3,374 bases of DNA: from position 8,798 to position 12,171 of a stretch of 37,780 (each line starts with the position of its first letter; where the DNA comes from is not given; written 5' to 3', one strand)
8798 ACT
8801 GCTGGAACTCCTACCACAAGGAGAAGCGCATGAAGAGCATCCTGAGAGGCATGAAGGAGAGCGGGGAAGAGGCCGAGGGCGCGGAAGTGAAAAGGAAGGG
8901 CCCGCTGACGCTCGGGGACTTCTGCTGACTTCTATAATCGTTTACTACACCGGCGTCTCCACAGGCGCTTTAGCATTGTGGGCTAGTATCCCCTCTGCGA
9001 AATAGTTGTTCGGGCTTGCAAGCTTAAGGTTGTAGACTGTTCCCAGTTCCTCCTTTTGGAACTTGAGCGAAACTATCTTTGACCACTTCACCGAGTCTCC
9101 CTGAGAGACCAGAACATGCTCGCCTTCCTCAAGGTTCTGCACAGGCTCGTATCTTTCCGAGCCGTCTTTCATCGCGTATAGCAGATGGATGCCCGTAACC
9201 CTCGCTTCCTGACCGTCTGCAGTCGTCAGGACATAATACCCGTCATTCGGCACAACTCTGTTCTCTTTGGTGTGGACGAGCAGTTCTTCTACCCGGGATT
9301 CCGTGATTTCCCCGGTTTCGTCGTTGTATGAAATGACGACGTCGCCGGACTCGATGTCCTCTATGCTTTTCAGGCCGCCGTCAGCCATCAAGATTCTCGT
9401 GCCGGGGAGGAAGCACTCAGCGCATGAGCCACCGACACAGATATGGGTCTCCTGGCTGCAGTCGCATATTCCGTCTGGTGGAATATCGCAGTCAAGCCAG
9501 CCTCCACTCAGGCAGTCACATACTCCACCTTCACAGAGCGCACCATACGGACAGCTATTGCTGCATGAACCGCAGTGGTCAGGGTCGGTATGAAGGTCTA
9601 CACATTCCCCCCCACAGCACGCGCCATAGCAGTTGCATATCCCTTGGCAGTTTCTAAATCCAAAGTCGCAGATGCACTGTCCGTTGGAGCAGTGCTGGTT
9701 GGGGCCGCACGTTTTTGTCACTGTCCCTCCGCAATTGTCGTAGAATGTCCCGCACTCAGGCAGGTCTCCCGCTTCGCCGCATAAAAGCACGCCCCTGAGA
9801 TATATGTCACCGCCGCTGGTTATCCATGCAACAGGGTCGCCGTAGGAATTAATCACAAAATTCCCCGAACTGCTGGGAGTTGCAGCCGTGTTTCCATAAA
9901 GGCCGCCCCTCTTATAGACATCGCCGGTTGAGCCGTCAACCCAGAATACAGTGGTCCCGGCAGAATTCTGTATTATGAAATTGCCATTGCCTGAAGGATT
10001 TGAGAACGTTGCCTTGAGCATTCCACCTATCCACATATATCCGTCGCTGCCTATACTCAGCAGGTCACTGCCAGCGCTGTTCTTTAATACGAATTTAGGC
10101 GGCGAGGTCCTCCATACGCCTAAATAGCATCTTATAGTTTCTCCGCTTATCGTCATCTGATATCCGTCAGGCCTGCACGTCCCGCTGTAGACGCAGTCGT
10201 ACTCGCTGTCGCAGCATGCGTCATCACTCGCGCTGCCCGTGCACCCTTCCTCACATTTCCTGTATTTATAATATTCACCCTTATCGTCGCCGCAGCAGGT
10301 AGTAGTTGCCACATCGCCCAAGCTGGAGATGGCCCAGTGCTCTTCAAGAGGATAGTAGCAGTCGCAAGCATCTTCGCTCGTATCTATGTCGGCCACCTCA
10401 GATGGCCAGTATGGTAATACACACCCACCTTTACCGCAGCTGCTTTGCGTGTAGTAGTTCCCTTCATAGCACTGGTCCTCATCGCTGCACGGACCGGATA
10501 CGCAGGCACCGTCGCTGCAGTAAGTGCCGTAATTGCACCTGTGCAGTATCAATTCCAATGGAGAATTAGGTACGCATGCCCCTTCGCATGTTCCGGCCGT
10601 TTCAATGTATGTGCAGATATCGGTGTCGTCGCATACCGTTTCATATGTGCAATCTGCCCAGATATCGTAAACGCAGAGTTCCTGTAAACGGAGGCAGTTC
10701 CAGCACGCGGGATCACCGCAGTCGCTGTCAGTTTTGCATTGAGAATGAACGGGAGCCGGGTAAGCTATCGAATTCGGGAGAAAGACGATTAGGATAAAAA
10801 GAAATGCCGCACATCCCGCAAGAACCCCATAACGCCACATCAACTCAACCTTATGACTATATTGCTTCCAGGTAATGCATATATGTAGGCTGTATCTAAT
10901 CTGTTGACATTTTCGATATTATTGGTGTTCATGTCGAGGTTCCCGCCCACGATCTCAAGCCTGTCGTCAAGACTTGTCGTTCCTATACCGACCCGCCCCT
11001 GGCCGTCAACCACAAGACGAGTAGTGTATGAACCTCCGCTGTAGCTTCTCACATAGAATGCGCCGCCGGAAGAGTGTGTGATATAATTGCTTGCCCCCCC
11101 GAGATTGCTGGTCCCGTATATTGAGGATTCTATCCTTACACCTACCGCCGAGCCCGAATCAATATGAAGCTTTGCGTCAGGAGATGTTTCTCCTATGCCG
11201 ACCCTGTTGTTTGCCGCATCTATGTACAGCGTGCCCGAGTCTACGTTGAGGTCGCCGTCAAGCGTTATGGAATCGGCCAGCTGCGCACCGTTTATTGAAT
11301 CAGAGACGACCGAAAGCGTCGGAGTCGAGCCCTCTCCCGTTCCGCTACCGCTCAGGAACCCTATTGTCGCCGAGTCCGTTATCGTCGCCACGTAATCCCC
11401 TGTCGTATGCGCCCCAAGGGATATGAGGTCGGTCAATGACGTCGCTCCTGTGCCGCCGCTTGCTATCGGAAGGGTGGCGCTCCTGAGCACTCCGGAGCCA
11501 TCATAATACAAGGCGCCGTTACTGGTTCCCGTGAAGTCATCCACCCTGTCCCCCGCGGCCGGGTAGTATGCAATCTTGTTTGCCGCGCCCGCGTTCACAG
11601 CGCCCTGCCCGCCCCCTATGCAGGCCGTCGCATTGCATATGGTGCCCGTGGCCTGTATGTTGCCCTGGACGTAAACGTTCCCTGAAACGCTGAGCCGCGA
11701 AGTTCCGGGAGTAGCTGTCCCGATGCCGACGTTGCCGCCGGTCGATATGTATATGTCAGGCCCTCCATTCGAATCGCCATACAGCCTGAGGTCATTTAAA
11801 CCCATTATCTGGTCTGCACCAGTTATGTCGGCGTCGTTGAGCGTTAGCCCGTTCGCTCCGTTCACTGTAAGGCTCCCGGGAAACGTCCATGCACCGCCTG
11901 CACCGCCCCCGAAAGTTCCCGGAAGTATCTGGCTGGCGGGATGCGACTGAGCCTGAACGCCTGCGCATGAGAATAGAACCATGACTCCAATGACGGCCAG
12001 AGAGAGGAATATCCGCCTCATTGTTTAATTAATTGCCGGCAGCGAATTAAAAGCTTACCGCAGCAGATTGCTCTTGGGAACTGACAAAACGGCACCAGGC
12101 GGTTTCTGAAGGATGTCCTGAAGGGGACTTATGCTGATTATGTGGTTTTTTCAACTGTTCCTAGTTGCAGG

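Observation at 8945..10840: Secreted cysteine-rich archaeal protein ending in a Hint (intein/Hedgehog-type) autoprocessing domain with almost no C-extein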

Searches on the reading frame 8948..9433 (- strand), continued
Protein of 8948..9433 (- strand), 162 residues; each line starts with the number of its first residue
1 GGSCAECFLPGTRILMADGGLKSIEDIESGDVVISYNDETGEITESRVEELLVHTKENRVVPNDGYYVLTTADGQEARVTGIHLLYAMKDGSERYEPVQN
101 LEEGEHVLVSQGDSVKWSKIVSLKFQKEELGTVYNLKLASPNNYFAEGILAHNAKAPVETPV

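Call 45: fold_search(model_id=the predicted structure, library=pdb)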
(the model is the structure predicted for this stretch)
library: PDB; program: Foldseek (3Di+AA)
matches with E <= 10: 562; with E <= 0.001: 68
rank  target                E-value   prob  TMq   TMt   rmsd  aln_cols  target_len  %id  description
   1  6rpq                  1.7e-11  1.00  0.78  0.52   4.2       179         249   18  Crystal structure of PhoCDC21-1 intein (released 2019-08-14)
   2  6y75_A                4.9e-11  1.00  0.79  0.84   2.7       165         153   21  BIL2 domain from T.thermophila BUBL1 locus (C1A-N143A) (released 2021-02-03)
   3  6y75_B                7.4e-11  1.00  0.77  0.83   2.5       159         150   22  BIL2 domain from T.thermophila BUBL1 locus (C1A-N143A) (released 2021-02-03)
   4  6tmm_BBB              1.8e-10  1.00  0.76  0.79   2.8       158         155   22  BIL2 domain from T.thermophila BUBL1 locus (C1A-N143A) (released 2020-12-16)
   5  6tmm_AAA              3.3e-10  1.00  0.77  0.80   2.2       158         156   22  BIL2 domain from T.thermophila BUBL1 locus (C1A-N143A) (released 2020-12-16)
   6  4o1r                  3.4e-10  1.00  0.77  0.87   2.1       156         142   20  Crystal structure of NpuDnaB intein (released 2014-03-19)
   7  2lwy_MODEL_1_A        3.8e-10  1.00  0.75  0.87   2.1       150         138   29  Solution Structure of Bacterial Intein-Like domain from Clostridium thermocellum (released 2013-05-08)
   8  6rpp                  6.7e-10  1.00  0.76  0.74   4.6       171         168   20  Crystal structure of PabCDC21-1 intein (released 2019-08-14)
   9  6frh_B                2.8e-09  1.00  0.76  0.82   2.9       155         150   19  Crystal structure of Ssp DnaB Mini-Intein variant M86 (released 2019-01-30)
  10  1mi8                  4.2e-09  1.00  0.78  0.89   2.1       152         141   21  2.0 Angstrom crystal structure of a DnaB intein from Synechocystis sp. PCC 6803 (released 2003-08-19)
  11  6frh_A                4.9e-09  1.00  0.76  0.77   2.8       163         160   18  Crystal structure of Ssp DnaB Mini-Intein variant M86 (released 2019-01-30)
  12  6tyy                  5.2e-09  1.00  0.76  0.84   3.0       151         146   19  Hedgehog autoprocessing mutant D46H (released 2019-11-20)
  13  6frg                  6.0e-09  1.00  0.75  0.77   4.4       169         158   18  Crystal structure of G-1F mutant of Ssp DnaB Mini-Intein variant M86 (released 2019-01-30)
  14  9hth_B                6.7e-09  1.00  0.76  0.71   2.7       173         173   16  Crystal structure of the fused, cysteine-less Aes123 PolB1 split intein (with S1A, N159A mutations) (released 2025-05-07)
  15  1at0                  7.4e-09  1.00  0.76  0.84   3.2       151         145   19  17-kDA fragment of hedgehog C-terminal autoprocessing domain (released 1997-11-12)
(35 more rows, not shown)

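Call 58: find_encoding_contigs(protein=P0048, flank=8000, max_places=2)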
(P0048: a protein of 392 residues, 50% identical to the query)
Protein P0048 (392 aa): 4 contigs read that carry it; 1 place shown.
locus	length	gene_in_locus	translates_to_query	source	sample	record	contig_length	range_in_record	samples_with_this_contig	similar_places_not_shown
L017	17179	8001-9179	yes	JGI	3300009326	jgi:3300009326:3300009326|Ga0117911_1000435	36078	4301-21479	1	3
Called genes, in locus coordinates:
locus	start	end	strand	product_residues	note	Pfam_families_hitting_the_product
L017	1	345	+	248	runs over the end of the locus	-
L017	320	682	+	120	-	-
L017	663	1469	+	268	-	-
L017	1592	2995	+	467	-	PF00133:tRNA-synt_1, PF01406:tRNA-synt_1e, PF09334:tRNA-synt_1g, PF00133:tRNA-synt_1, PF01406:tRNA-synt_1e (weak), PF08264:Anticodon_1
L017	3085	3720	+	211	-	-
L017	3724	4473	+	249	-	-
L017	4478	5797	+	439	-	PF01079:Hint, PF05203:Hom_end_hint (weak), PF07591:PT-HINT (weak)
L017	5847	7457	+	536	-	-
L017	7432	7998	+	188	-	-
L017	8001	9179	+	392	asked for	PF01079:Hint, PF05203:Hom_end_hint (weak)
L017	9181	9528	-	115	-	PF01588:tRNA_bind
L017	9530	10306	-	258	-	PF00142:Fer4_NifH, PF01656:CbiA, PF02374:ArsA_ATPase (weak), PF06564:CBP_BcsQ, PF09140:MipZ (weak), PF10609:ParA, PF13614:AAA_31, PF13500:AAA_26 (weak)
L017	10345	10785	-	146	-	-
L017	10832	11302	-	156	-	-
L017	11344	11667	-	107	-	PF01849:NAC, PF19026:UBA_HYPK (weak)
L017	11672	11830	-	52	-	-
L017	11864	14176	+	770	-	PF00133:tRNA-synt_1, PF09334:tRNA-synt_1g, PF01406:tRNA-synt_1e, PF08264:Anticodon_1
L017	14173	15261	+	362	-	PF03463:eRF1_1, PF18854:baeRF_family10, PF03464:eRF1_2, PF18859:acVLRF1, PF03465:eRF1_3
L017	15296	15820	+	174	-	PF04079:SMC_ScpB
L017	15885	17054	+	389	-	PF13506:Glyco_transf_21, PF13641:Glyco_tranf_2_3, PF00535:Glycos_transf_2, PF10111:Glyco_tranf_2_2, PF13632:Glyco_trans_2_3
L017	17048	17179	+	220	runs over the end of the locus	-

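Call 60: find_homologous_proteins(query=A2, max_evalue=1e-20)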
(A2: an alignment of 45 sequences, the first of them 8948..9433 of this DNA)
Query A2 (45 sequences) (162 aa, profile of the alignment): 98 proteins with E <= 1e-20 among 2328 candidates.
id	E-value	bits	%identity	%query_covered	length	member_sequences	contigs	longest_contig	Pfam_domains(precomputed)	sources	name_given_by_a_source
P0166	5.5e-55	203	33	91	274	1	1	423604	PF07591.16,PF14623.12,PF01079.26,PF13403.12,PF14890.12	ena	-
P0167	3.3e-47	178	30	91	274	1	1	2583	PF07591.16,PF14623.12,PF05203.22,PF01079.26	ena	-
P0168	1.6e-46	176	33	91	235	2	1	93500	PF07591.16,PF01079.26,PF13403.12,PF14890.12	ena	-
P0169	3.2e-45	172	27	91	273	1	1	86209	PF07591.16,PF01079.26,PF13403.12,PF14890.12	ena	-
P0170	6.6e-45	171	33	93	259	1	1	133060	PF07591.16,PF14623.12,PF05203.22,PF01079.26,PF14890.12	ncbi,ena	-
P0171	7.0e-45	171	30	91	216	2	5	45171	PF07591.16,PF14623.12,PF05203.22,PF01079.26,PF14890.12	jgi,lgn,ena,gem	-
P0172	1.4e-42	163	31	91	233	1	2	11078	PF07591.16,PF14623.12,PF01079.26,PF14890.12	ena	-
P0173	4.0e-42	162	34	91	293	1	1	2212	PF07591.16,PF14623.12,PF05203.22,PF01079.26,PF14890.12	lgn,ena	-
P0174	1.2e-41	160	38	94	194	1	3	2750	PF07591.16,PF05203.22,PF01079.26,PF14890.12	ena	-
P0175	1.1e-40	157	35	91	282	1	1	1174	PF07591.16,PF14623.12,PF18895.6,PF01079.26,PF14890.12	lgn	-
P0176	1.5e-40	157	28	65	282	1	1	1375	PF07591.16,PF14623.12,PF01079.26,PF13403.12,PF14890.12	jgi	jgi:hypothetical protein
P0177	5.7e-39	151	34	93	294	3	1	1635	PF07591.16,PF05203.22,PF01079.26,PF14890.12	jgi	jgi:hypothetical protein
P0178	1.6e-38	150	31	94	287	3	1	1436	PF07591.16,PF14623.12,PF01079.26,PF13403.12,PF14890.12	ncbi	-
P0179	3.4e-38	149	28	91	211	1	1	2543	PF07591.16,PF01079.26,PF14890.12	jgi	-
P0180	6.1e-38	148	25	78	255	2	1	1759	PF07591.16,PF01079.26,PF13403.12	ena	-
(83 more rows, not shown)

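Call 70: search_dna_similar(query=window:8948-9433:-, collection=phages, mode=protein, max_evalue=0.00001, max_rows=25)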
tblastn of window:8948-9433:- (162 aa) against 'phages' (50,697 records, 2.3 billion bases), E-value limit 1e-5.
Records with a match: 12; places in all: 12; records where one place covers at least 80% of the query: 12.
Best place of each record, by identity: <60% 12.
By first word of the organism name: Vibrio 11; Microcystis 1.
By host as written in the record: - 8; Vibrio crassostreae 2; Microcystis viridis 1; Vibrio vulnificus 1.
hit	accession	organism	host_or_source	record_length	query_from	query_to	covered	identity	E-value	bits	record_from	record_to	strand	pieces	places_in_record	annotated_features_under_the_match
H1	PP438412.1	Microcystis phage Mvi-JY20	Microcystis viridis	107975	1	154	95%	26.6%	2e-6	52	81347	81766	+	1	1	hypothetical protein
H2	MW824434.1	Vibrio phage PS65A.1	Vibrio crassostreae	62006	6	154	92%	27.2%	4e-7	54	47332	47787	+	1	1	hypothetical protein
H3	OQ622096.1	Vibrio phage 13VV501A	Vibrio vulnificus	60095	6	154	92%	26.5%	2e-9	61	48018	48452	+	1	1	P-loop containing nucleoside triphosphate hydrolase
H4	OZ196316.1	Vibrio phage K459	Seawater and oysters mix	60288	6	154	92%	25.9%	1e-6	52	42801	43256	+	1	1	DNA helicase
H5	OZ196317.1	Vibrio phage K461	Seawater and oysters mix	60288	6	154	92%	25.9%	1e-6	52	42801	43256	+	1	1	DNA helicase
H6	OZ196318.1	Vibrio phage K457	Seawater and oysters mix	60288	6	154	92%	25.9%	1e-6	52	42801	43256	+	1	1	DNA helicase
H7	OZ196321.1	Vibrio phage K455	Seawater and oysters mix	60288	6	154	92%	25.9%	1e-6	52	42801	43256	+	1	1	DNA helicase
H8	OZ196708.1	Vibrio phage K456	Seawater and oysters mix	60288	6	154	92%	25.9%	1e-6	52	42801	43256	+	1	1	DNA helicase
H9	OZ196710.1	Vibrio phage K458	Seawater and oysters mix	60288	6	154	92%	25.9%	1e-6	52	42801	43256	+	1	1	DNA helicase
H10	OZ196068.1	Vibrio phage K453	Seawater and oysters mix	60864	6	154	92%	25.9%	6e-6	50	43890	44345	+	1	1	DNA helicase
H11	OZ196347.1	Vibrio phage K389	Seawater and oysters mix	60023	6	154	92%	25.3%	5e-6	51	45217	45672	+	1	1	DNA helicase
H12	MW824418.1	Vibrio phage 268E42.1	Vibrio crassostreae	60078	6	154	92%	25.3%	5e-6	51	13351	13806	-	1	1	hypothetical protein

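Call 72: get_annotated_region(hit=H1, flank=3500)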
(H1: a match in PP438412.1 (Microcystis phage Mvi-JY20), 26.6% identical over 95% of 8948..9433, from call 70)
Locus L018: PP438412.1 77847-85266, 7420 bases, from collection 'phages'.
description: Microcystis phage Mvi-JY20, complete genome.
organism: Microcystis phage Mvi-JY20 (NCBI taxid 3128146)
taxonomy: Viruses; Duplodnaviria; Heunggongvirae; Uroviricota; Caudoviricetes
host: Microcystis viridis; source: China; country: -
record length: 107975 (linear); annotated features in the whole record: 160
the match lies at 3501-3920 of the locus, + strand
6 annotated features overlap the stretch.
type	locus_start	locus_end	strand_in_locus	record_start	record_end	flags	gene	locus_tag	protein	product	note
CDS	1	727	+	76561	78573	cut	-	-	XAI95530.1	hypothetical protein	-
CDS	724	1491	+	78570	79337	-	-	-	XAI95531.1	hypothetical protein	-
CDS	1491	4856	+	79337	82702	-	-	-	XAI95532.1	hypothetical protein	-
CDS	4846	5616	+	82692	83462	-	-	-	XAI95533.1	hypothetical protein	-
CDS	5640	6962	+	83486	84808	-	-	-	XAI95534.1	hypothetical protein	-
CDS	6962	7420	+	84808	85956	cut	-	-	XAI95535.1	hypothetical protein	-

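Call 73: fold_search(model_id=the predicted structure, library=viral)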
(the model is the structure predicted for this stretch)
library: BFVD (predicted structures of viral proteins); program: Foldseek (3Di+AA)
matches with E <= 10: 857; with E <= 0.001: 177
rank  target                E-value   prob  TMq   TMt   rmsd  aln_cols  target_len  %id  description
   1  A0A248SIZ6            3.5e-11  1.00  0.82  0.15   2.7       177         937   20  (no name in the UniProt tables at hand)
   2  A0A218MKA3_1          1.1e-10  1.00  0.76  0.13   2.1       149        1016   26  Putative gp62 [uncultured virus]
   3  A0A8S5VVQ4            2.0e-10  1.00  0.78  0.41   2.6       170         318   17  (no name in the UniProt tables at hand)
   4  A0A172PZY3            2.2e-10  1.00  0.81  0.31   2.4       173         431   20  RNA (Guanine-N1-)-methyltransferase [Acinetobacter phage vB_AbaM_ME3]
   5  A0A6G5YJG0            3.7e-10  1.00  0.72  0.22   3.6       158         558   23  (no name in the UniProt tables at hand)
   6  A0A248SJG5            6.2e-10  1.00  0.73  0.19   2.5       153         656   21  (no name in the UniProt tables at hand)
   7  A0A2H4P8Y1            9.3e-10  1.00  0.75  0.19   2.3       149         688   20  Terminase large subunit [Corynebacterium phage PotatoChip]
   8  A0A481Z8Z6            1.1e-09  1.00  0.78  0.14   2.0       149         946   21  Phosphatidylinositol 3- and 4-kinase [Pithovirus LCPAC302]
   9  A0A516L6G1            1.7e-09  1.00  0.73  0.34   3.2       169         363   21  (no name in the UniProt tables at hand)
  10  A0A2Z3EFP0            3.0e-09  1.00  0.77  0.73   2.5       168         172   20  (no name in the UniProt tables at hand)
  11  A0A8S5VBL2            3.3e-09  1.00  0.70  0.51   3.0       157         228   24  Hint (Hedgehog/Intein) domain N-terminal region [Myoviridae sp. ctbEa13]
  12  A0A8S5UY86            3.9e-09  1.00  0.68  0.22   3.2       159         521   27  Hint [Phage sp. ctKtV17]
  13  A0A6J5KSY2            6.5e-09  1.00  0.71  0.35   3.4       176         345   19  Hint domain containing protein [uncultured Caudovirales phage]
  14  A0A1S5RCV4            7.2e-09  1.00  0.76  0.85   2.3       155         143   22  Uncharacterized protein [Lactobacillus phage P1]
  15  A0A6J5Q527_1          7.6e-09  1.00  0.75  0.18   2.6       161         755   16  Uncharacterized protein [uncultured Caudovirales phage]
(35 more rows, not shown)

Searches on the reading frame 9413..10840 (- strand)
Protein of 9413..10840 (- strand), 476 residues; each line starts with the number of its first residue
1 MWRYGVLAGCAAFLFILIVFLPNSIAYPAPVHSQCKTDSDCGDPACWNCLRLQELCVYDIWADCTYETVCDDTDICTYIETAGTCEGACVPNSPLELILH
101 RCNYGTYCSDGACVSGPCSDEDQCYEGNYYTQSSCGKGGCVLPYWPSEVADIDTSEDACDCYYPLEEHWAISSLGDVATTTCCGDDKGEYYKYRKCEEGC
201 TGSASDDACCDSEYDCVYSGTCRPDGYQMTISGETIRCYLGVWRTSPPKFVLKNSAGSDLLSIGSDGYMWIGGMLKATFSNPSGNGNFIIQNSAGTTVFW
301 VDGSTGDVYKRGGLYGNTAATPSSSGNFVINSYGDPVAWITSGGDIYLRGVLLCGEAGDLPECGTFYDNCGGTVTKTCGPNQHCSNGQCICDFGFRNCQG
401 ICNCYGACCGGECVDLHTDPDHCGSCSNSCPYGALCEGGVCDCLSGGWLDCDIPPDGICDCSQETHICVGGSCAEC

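Call 42: search_solved_structures(query=window:9413-10840:-, max_evalue=1)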
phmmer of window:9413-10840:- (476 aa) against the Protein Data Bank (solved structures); distinct sequences matched with E-value up to 1: 0.

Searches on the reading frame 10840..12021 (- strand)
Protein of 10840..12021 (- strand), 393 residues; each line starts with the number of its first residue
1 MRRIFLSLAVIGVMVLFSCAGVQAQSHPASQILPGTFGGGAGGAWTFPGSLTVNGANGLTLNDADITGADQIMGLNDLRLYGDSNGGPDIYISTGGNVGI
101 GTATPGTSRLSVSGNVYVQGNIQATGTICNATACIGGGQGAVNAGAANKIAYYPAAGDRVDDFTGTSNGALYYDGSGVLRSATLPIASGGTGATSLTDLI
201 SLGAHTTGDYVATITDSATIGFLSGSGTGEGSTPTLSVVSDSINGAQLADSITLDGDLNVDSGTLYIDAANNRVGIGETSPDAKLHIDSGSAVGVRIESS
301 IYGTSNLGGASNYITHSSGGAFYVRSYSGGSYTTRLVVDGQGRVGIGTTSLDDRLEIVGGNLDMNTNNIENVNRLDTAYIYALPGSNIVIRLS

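Call 3: search_protein_families(library=pfam, proteins=[window:10840-12021:-], max_evalue=1)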
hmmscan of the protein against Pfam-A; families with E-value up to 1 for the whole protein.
window:10840-12021:- (393 aa): 1 family
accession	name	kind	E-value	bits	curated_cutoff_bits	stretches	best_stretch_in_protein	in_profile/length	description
PF18746.6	aGPT-Pplase3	-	0.42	10.4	25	1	314-366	205-257/279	Alpha-glutamyl/putrescinyl thymine pyrophosphorylase clade 3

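Call 4: search_protein_families(library=ncbifam, proteins=[window:10840-12021:-], max_evalue=1)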
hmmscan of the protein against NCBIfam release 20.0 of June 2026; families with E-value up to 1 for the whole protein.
window:10840-12021:- (393 aa): 1 family
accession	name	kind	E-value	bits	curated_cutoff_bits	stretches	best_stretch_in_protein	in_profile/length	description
NF047972.1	lamb_exclu_cor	equivalog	0.24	11.4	31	0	120-149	19-48/78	phage exclusion lipoprotein Cor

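Call 41: search_protein_families(library=phrogs, proteins=[window:10840-12021:-], max_evalue=0.01)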
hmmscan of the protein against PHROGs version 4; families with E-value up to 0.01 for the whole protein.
window:10840-12021:- (393 aa): 3 families
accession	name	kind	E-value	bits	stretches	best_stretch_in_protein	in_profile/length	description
phrog_5906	-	unknown function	3.5e-09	37.9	1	252-336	21-108/197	-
phrog_9942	-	tail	5.2e-08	32.3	1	246-287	15-54/1178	tail fiber protein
phrog_1417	-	unknown function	1.8e-07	31.7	1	252-291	23-62/464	-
